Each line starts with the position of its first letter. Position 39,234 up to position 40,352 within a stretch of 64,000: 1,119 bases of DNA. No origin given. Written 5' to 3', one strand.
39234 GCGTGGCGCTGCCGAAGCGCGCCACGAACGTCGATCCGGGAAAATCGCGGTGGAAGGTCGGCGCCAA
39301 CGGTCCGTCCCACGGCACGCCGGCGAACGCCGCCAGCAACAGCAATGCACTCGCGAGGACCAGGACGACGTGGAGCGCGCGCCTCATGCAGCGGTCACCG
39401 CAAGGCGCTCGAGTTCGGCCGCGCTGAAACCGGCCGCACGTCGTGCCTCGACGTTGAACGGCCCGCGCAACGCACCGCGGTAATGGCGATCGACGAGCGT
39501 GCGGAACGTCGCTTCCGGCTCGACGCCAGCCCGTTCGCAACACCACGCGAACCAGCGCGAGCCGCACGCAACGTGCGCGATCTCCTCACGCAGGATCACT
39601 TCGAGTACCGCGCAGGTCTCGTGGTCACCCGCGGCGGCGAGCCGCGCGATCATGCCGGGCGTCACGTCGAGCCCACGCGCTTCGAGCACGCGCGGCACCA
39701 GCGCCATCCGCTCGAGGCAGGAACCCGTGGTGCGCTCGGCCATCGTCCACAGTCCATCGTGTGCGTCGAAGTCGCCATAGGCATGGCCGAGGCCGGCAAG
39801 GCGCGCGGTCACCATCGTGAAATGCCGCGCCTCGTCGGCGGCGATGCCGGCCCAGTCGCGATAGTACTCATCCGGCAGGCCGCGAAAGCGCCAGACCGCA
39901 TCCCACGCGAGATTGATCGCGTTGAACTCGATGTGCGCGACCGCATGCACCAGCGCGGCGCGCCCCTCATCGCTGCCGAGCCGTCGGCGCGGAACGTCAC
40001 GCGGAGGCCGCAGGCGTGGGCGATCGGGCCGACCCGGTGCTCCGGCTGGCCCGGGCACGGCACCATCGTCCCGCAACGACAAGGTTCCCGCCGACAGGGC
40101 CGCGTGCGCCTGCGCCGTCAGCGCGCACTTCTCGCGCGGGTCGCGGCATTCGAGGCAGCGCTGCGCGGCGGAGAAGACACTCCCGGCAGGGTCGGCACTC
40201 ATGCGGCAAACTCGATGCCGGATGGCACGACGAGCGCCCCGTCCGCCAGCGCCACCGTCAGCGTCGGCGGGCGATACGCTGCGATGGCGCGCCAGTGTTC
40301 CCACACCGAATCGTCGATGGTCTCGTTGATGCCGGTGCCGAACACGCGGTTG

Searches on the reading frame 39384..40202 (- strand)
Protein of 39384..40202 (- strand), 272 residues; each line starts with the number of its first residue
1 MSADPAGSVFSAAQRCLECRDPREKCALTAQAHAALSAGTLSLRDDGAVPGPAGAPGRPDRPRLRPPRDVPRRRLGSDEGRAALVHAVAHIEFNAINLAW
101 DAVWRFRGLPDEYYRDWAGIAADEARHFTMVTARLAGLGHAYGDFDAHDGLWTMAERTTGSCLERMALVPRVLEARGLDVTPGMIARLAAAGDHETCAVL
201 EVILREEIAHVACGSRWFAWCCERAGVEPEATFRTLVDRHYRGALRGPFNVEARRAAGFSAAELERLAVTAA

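Call 27: find_encoding_contigs(protein=window:39384-40202:-, flank=10000, max_places=10)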
Protein window:39384-40202:- (272 aa): 4 contigs read that carry it; 4 places shown.
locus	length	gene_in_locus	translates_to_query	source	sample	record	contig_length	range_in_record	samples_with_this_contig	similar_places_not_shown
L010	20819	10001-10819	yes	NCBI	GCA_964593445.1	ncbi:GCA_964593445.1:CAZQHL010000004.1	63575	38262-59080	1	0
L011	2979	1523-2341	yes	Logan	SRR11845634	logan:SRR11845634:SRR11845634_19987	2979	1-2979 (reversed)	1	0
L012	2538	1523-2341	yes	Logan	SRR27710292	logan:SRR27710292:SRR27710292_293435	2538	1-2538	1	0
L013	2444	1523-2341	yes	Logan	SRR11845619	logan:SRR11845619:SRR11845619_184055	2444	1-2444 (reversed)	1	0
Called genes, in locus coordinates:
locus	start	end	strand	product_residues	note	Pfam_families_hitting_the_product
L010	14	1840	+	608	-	PF08811:DUF1800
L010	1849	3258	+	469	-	PF07394:DUF1501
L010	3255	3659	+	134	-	PF00127:Copper-bind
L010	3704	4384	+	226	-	PF01694:Rhomboid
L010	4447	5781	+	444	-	PF08245:Mur_ligase_M (faint), PF02875:Mur_ligase_C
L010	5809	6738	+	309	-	PF05036:SPOR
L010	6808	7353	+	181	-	PF02674:Colicin_V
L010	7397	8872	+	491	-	PF13522:GATase_6, PF13537:GATase_7, PF00156:Pribosyltran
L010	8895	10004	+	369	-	PF09994:T6SS_Tle1-like_cat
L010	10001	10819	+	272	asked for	PF04305:DUF455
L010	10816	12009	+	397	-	-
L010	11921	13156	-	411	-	-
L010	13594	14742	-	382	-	PF20706:GT4-conflict, PF13439:Glyco_transf_4, PF13579:Glyco_trans_4_4, PF00534:Glycos_transf_1, PF13692:Glyco_trans_1_4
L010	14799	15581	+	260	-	PF00535:Glycos_transf_2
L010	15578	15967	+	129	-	PF10066:DUF2304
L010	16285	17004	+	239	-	-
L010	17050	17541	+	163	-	-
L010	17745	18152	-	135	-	PF01934:HepT-like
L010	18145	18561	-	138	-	PF01909:NTP_transf_2 (weak), PF18765:Polbeta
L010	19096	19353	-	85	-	PF02604:PhdYeFM_antitox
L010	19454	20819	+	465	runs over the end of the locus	-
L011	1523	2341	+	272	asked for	PF04305:DUF455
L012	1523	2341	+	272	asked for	PF04305:DUF455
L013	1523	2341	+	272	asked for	PF04305:DUF455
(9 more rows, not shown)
